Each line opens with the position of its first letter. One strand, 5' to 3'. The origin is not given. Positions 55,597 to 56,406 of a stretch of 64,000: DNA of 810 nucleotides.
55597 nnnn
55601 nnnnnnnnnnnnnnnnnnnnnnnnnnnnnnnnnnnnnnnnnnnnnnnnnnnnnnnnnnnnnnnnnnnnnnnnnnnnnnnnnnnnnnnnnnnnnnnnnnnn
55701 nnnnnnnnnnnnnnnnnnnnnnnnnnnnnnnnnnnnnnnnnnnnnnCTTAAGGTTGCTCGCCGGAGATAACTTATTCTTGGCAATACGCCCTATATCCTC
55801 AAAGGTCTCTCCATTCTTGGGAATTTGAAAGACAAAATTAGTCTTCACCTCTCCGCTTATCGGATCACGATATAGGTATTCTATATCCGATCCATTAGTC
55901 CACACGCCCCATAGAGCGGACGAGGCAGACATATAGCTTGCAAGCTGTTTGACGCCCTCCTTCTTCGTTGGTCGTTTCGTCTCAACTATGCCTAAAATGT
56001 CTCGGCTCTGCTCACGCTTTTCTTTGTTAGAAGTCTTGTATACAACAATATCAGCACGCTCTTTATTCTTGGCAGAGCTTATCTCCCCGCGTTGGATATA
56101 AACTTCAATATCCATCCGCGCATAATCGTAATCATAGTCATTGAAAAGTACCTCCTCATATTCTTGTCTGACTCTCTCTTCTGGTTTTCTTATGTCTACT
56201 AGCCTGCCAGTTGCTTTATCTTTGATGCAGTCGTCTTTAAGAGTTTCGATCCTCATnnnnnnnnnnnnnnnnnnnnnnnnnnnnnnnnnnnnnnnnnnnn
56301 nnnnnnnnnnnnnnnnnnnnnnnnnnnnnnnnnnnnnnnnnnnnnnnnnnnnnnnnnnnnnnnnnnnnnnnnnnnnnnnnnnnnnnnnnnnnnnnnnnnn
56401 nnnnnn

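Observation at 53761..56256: Orphan single-chain nuclease-methyltransferase-TRD enzyme (Type IIG-like) next to decayed IS and tRNA-targeted insertions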

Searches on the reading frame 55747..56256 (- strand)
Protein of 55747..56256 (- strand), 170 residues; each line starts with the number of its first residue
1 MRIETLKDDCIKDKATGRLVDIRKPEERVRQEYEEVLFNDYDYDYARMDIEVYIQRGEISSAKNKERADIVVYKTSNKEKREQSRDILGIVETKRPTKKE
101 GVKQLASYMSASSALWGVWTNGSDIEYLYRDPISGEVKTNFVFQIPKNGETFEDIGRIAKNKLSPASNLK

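Call 77: search_solved_structures(query=A2, max_evalue=10, show_alignments=3)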
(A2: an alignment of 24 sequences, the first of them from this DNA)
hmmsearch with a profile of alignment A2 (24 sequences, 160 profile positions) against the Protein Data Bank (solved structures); distinct sequences matched with E-value up to 10: 4.
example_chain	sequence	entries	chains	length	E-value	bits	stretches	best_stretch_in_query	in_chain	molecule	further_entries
7ue2_A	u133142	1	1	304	3e-08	36.5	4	71-132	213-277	RPB_PLP3_R6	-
8w0p_A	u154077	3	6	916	5.6e-05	25.9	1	16-85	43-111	RM.BsaXI | site-specific DNA-methyltransferase (adenine-specific)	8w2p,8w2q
4r5q_A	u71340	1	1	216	0.11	15.2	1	30-123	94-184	CRISPR-associated exonuclease, Cas4 family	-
3h1t_A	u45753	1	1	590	1.1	12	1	32-119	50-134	Type I site-specific restriction-modification system, R (Restriction) subunit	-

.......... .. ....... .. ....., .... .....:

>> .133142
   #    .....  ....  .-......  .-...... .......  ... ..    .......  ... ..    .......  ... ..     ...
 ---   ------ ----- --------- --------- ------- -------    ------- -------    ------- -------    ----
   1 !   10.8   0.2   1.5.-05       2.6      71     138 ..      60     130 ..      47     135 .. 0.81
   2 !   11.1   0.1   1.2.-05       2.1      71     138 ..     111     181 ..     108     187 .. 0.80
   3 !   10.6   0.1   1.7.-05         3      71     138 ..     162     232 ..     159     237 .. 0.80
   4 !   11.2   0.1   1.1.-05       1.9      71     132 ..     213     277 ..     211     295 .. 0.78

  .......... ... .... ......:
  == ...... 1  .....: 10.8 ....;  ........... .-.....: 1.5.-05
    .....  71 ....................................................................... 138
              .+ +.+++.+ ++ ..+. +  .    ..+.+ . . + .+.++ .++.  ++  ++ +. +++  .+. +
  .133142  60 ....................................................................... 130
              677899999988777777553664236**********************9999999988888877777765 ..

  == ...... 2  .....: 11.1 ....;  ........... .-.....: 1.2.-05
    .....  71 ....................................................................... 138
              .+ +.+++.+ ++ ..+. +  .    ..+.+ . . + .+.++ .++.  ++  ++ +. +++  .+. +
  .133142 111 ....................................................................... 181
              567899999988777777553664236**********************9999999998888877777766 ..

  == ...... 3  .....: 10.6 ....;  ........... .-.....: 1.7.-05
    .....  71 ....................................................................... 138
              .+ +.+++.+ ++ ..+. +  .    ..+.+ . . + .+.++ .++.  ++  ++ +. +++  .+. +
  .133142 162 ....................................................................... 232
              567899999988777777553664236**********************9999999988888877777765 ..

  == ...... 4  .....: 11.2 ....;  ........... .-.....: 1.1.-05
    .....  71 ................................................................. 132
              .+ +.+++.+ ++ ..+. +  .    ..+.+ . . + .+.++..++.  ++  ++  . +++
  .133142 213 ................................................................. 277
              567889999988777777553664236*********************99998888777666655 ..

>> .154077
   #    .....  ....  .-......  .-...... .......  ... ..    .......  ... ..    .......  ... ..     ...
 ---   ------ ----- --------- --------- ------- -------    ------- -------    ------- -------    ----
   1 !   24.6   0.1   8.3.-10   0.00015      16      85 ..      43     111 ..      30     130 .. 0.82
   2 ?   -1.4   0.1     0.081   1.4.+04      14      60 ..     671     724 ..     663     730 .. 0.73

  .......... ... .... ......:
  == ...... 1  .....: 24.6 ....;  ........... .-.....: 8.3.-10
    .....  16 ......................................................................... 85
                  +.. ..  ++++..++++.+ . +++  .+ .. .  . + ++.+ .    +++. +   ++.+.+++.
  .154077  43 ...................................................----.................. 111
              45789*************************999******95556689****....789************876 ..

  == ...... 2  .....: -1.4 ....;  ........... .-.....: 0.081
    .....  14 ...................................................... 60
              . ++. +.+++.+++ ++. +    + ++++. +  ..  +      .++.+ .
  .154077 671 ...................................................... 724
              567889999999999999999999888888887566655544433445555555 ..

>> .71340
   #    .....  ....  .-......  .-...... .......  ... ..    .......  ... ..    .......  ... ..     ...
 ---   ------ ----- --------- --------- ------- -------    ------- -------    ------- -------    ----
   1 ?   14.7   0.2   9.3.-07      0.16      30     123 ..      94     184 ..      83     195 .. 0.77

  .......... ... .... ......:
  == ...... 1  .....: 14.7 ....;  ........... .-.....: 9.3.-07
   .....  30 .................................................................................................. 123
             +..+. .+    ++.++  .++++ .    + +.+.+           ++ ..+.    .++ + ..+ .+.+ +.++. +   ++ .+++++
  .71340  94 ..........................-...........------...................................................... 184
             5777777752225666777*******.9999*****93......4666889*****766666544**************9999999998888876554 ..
